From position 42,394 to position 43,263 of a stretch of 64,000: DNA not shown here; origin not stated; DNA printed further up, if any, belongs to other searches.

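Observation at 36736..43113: Six-gene periplasmic module: split PSCyt/PSD-like CxxCH proteins, a Tat-exported DUF1501-like protein, ApbE and an FMN-binding protein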

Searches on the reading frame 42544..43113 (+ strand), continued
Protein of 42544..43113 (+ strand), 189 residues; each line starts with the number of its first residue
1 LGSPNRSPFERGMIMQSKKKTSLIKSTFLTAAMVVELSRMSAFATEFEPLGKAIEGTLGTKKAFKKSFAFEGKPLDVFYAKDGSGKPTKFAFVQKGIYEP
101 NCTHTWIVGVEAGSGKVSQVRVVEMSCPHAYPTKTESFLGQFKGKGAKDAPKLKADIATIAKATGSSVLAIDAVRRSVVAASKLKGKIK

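Call 98: find_encoding_contigs(protein=P0120, flank=9000, max_places=1)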
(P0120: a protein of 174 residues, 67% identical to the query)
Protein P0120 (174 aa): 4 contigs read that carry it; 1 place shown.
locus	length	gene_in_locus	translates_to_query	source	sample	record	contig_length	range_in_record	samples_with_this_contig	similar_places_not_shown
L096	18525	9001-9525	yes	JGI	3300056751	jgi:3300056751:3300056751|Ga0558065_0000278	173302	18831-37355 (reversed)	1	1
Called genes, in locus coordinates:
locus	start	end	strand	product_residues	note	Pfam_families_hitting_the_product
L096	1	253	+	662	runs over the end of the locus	PF03979:Sigma70_r1_1, PF00140:Sigma70_r1_2, PF04542:Sigma70_r2, PF04539:Sigma70_r3, PF04545:Sigma70_r4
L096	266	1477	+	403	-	PF17125:Methyltr_RsmF_N (weak), PF01189:Methyltr_RsmB-F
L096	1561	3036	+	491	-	-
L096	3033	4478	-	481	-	-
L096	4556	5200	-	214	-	-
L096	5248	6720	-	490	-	-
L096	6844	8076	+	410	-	PF13442:Cytochrome_CBB3 (faint)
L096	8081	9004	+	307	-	PF02424:ApbE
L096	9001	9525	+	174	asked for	-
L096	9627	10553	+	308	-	PF14891:Peptidase_M91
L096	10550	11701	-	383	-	PF13091:PLDc_2, PF00614:PLDc (faint), PF13091:PLDc_2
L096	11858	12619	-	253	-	PF01569:PAP2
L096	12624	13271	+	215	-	PF01596:Methyltransf_3, PF13578:Methyltransf_24, PF13649:Methyltransf_25 (weak)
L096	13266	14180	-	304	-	-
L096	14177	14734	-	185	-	PF07152:YaeQ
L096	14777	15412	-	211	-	-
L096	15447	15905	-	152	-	PF00072:Response_reg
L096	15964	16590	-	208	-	PF03167:UDG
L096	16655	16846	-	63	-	-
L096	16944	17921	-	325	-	PF13573:SprB (faint), PF18885:DUF5648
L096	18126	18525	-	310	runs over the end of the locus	PF00089:Trypsin (weak), PF13365:Trypsin_2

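Call 99: find_encoding_contigs(protein=P0129, flank=9000, max_places=1)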
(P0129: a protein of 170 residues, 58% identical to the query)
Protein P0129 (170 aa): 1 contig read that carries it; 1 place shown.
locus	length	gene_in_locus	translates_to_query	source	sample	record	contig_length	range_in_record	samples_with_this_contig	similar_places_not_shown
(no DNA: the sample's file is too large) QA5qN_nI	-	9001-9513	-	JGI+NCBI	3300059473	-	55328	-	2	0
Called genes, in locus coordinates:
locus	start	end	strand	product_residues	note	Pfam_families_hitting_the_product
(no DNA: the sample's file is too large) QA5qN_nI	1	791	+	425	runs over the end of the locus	-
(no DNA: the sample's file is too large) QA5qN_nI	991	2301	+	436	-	-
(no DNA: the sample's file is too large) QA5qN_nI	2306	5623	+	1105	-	PF22433:MtxA_IG-like (faint), PF25059:FN3_DSCAM-DSCAML_C (faint), PF00041:fn3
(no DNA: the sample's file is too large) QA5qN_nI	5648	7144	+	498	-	-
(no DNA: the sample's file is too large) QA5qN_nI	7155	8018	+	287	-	-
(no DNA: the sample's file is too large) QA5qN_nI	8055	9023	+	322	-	PF02424:ApbE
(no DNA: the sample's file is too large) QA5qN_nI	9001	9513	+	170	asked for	-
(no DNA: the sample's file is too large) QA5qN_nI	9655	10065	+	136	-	-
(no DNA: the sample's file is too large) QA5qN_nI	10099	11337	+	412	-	PF00389:2-Hacid_dh, PF02826:2-Hacid_dh_C, PF22629:ACT_AHAS_ss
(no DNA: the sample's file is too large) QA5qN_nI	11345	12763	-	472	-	PF01565:FAD_binding_4, PF02913:FAD-oxidase_C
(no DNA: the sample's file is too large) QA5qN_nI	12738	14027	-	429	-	-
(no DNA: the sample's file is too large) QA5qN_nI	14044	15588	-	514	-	-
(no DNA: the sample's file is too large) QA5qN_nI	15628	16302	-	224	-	-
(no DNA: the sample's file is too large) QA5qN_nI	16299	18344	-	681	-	PF07691:PA14, PF10528:GLEYA (weak)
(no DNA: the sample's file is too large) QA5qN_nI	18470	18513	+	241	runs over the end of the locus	-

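Call 100: find_encoding_contigs(protein=P0183, flank=9000, max_places=1)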
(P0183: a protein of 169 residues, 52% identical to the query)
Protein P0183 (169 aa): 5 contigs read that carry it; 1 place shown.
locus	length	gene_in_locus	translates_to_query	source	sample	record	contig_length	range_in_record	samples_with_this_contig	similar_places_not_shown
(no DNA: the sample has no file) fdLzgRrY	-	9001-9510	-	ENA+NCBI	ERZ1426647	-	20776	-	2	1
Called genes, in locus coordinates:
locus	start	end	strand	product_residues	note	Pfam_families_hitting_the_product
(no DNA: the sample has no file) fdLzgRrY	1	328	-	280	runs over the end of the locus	PF01739:CheR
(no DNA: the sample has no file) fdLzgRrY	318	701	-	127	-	PF00072:Response_reg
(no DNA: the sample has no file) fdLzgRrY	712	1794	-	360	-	PF00072:Response_reg, PF01339:CheB_methylest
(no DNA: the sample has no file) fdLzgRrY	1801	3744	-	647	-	PF08448:PAS_4, PF13426:PAS_9, PF08447:PAS_3, PF00989:PAS, PF13426:PAS_9, PF08447:PAS_3, PF08448:PAS_4, PF13426:PAS_9, +3 more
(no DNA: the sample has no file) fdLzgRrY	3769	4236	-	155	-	PF01584:CheW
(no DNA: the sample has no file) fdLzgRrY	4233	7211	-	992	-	PF01627:Hpt, PF02895:H-kinase_dim, PF02518:HATPase_c, PF01584:CheW, PF00072:Response_reg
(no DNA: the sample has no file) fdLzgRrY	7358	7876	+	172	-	PF00072:Response_reg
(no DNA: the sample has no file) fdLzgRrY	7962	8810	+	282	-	PF02424:ApbE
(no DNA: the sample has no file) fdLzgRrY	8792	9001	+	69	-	-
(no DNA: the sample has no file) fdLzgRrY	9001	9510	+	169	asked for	-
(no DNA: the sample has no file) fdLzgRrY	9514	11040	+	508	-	PF12801:Fer4_5, PF14697:Fer4_21 (faint), PF00037:Fer4 (faint), PF12797:Fer4_2 (faint), PF12801:Fer4_5 (weak), PF13237:Fer4_10 (weak), PF12838:Fer4_7, PF13484:Fer4_16 (weak), +5 more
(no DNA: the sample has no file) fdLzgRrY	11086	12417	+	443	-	-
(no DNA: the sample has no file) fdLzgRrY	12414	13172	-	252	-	PF00970:FAD_binding_6, PF00175:NAD_binding_1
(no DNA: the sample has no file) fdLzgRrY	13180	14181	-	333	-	-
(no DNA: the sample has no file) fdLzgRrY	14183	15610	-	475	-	-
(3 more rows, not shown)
